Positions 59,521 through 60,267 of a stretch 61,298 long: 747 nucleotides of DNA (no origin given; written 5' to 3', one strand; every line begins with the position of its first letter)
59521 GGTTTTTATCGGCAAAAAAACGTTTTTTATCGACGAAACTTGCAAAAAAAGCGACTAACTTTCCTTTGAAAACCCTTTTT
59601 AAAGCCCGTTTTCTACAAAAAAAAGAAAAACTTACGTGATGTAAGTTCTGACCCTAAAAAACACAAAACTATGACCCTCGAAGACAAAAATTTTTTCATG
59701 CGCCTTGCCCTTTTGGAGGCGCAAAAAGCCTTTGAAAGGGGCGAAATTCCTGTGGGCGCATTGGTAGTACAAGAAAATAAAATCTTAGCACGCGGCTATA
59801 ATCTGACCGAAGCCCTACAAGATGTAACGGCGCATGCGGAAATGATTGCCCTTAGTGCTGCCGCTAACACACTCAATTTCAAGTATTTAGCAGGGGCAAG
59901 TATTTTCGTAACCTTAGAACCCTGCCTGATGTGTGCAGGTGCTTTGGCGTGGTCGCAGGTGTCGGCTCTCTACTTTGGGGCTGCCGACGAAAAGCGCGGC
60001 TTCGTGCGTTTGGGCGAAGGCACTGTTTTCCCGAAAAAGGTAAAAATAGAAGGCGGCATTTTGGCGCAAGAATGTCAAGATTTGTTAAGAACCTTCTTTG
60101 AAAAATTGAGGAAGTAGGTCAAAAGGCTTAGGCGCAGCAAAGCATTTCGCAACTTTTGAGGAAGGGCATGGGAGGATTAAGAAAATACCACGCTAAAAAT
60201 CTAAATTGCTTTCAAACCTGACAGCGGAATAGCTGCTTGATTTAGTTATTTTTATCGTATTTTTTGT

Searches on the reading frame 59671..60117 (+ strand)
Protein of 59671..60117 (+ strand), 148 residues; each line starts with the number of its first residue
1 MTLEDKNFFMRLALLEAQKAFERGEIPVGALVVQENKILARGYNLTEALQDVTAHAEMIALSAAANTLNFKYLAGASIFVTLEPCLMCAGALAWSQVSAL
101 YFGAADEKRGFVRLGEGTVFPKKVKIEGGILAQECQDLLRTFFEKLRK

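Call 25: find_encoding_contigs(protein=window:59671-60117:+, flank=10000, max_places=3)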
Protein window:59671-60117:+ (148 aa): 1 contig read that carries it; 1 place shown.
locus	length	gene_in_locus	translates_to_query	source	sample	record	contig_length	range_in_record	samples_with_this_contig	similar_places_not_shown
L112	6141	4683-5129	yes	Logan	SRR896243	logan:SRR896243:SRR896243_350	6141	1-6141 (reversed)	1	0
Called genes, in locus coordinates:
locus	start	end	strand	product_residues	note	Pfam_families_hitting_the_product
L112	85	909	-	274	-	PF01048:PNP_UDP_1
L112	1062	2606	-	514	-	PF07669:Eco57I (weak)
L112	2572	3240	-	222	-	-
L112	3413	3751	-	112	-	-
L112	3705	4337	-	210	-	PF04542:Sigma70_r2, PF08281:Sigma70_r4_2, PF04545:Sigma70_r4 (weak)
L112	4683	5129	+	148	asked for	PF00383:dCMP_cyt_deam_1, PF14437:MafB19-deam, PF14439:Bd3614-deam (faint)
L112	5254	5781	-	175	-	-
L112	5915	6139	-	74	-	?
